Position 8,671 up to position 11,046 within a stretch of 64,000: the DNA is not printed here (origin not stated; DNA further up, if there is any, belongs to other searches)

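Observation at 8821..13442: Clustered and dispersed protein/lipid glycosylation toolkit: PMT/ArnT-type membrane GTs, rmlC, methyltransferase, GT4, plus an ArnC-like GT2 elsewhere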

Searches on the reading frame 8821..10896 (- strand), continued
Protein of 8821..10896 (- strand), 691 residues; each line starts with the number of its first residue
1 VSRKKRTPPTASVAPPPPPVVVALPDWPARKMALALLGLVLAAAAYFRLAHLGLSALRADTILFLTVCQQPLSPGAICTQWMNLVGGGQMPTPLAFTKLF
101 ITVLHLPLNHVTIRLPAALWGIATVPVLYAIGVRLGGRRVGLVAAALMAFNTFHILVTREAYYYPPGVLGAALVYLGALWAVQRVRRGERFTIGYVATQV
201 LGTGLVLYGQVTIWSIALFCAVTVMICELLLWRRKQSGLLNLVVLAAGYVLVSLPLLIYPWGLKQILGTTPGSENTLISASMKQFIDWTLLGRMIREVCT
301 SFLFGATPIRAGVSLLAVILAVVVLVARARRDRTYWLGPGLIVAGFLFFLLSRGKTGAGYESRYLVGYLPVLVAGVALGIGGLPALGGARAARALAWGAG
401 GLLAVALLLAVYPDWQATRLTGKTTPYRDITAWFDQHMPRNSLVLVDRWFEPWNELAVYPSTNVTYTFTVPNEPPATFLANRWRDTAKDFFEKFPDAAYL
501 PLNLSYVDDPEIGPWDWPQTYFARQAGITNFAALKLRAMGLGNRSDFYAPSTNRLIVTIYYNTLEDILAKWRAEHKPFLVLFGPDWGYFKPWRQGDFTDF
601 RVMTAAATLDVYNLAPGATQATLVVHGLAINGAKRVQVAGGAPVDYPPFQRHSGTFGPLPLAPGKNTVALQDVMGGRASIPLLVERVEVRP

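Call 43: fold_search(model_id=the predicted structure, library=pdb)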
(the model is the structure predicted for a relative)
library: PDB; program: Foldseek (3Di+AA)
matches with E <= 10: 703; with E <= 0.001: 32
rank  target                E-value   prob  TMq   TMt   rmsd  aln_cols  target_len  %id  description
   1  8age_A                9.5e-08  1.00  0.43  0.46  12.3       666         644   13  Structure of yeast oligosaccharylransferase complex with acceptor peptide bound (released 2022-12-07)
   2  7e9s_A                3.0e-07  1.00  0.38  0.32  16.1       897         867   11  Archaeal oligosaccharyltransferase AglB from Archaeoglobus fulgidus in complex with an inhibitory peptide and a dolich (released 2021-09-08)
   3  8agc_A                5.1e-07  1.00  0.43  0.43  12.6       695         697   12  Structure of yeast oligosaccharylransferase complex with lipid-linked oligosaccharide and non-acceptor peptide bound (released 2022-12-07)
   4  7oci_F                5.1e-07  1.00  0.42  0.45  13.5       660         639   12  Cryo-EM structure of yeast Ost6p containing oligosaccharyltransferase complex (released 2022-02-16)
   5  3waj                  5.8e-07  1.00  0.37  0.34  16.0       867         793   10  Crystal structure of the Archaeoglobus fulgidus oligosaccharyltransferase (O29867_ARCFU) complex with Zn and sulfate (released 2013-10-30)
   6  7bvh_A                8.2e-07  1.00  0.37  0.26  19.4       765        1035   13  Crystal structure of arabinosyltransferase EmbC2-AcpM2 complex from Mycobacterium smegmatis complexed with di-arabinos (released 2020-04-29)
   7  5gmy_A                1.3e-06  1.00  0.38  0.32  16.8       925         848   10  Crystal structure of the Archaeoglobus fulgidus oligosaccharyltransferase (O29867_ARCFU) tethered with an acceptor pep (released 2017-02-01)
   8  6w98_A                1.3e-06  1.00  0.30  0.18  24.3       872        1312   13  Single-Particle Cryo-EM Structure of Arabinofuranosyltransferase AftD from Mycobacteria (released 2020-05-13)
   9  8b6l_I                1.5e-06  1.00  0.40  0.41  12.3       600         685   14  Subtomogram average of the human Sec61-TRAP-OSTA-translocon (released 2022-12-07)
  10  6c26_A                3.3e-06  1.00  0.43  0.45  13.0       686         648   12  The Cryo-EM structure of a eukaryotic oligosaccharyl transferase complex (released 2018-01-31)
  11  3wak                  6.8e-06  1.00  0.40  0.33  15.3       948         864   10  Crystal structure of the Archaeoglobus fulgidus oligosaccharyltransferase (O29867_ARCFU) in the apo form (released 2013-10-30)
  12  8pn9_A                7.4e-06  1.00  0.40  0.41  12.6       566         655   13  Structure of human oligosaccharyltransferase OST-A complex bound to NGI-1 (released 2024-05-08)
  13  6s7o_A                8.8e-06  1.00  0.40  0.41  12.2       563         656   12  Cryo-EM structure of human oligosaccharyltransferase complex OST-A (released 2019-12-18)
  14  9n9j_I                8.8e-06  1.00  0.38  0.38  14.4       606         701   10  Structure of a GRP94 folding intermediate engaged with a CCDC134- and FKBP11-bound secretory translocon (released 2025-11-19)
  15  6ezn_F                1.4e-05  1.00  0.43  0.45  13.6       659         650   11  Cryo-EM structure of the yeast oligosaccharyltransferase (OST) complex (released 2018-01-17)
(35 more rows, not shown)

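Call 55: search_solved_structures(query=A1, max_evalue=10)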
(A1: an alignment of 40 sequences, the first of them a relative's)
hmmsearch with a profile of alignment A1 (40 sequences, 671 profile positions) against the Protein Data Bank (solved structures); distinct sequences matched with E-value up to 10: 11.
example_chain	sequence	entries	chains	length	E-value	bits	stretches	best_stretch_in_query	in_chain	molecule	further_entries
9rql_A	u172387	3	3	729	0.00029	22.6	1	68-395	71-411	Protein O-mannosyl-transferase TMEM260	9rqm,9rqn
6m6z_A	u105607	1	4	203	0.0087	17.7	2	212-285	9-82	TMH4C4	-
3n8d_A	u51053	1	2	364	1.1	10.8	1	574-655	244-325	D-alanine--D-alanine ligase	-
9o0h_B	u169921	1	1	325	1.2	10.6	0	475-524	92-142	Transcription factor ETV6,Non-receptor tyrosine-protein kinase TNK1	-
8fff_A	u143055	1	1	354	1.4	10.4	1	574-655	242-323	D-alanine--D-alanine ligase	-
5l0p_A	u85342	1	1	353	1.4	10.4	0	475-524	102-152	Transcription factor ETV6, Transcription factor ETV6, Transcription factor ETV6, Ferric up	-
2i80_A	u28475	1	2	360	1.4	10.4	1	574-655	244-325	D-alanine-D-alanine ligase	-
2i87_A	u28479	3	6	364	1.5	10.4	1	574-655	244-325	D-alanine-D-alanine ligase | D-alanine--D-alanine ligase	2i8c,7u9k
7n2b_A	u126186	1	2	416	2.7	9.5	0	475-524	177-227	Transcription factor ETV6,Transcription factor ETV6,Transcription factor ETV6,3TEL-rigid-D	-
6eyu_A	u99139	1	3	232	2.7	9.5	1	270-404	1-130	Bacteriorhodopsin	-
9e4q_A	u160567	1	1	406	3.3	9.2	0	475-524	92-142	Transcription factor ETV6,DARPin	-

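Call 76: search_protein_representatives(alignment_id=A1)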
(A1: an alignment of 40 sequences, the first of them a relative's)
Query: 40 sequences, 671 profile positions. Proteins with E-value up to 0.001 (for the whole library): 35809; up to 1e-10: 7894; up to 1e-30: 320. The best 150 are listed.
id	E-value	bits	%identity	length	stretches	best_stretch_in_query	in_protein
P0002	1.7e-280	948.7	-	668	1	6-670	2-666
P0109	5.1e-272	920.7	-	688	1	5-669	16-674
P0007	7.2e-272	920.2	-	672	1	6-669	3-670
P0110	2.7e-269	911.7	-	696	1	6-669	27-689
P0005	3.0e-263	891.7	-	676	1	5-667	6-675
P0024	1.7e-262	889.2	-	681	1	7-670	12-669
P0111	2.6e-260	882.0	-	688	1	5-669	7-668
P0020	4.4e-259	877.9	-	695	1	5-669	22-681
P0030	5.4e-258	874.3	-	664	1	15-669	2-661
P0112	4.0e-254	861.5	-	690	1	7-667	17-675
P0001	1.9e-252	856.0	-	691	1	6-668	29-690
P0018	9.9e-250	847.0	-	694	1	6-667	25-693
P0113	1.4e-249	846.6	-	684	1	8-670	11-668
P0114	1.4e-248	843.2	-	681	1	7-668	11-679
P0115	4.5e-246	834.9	-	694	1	7-670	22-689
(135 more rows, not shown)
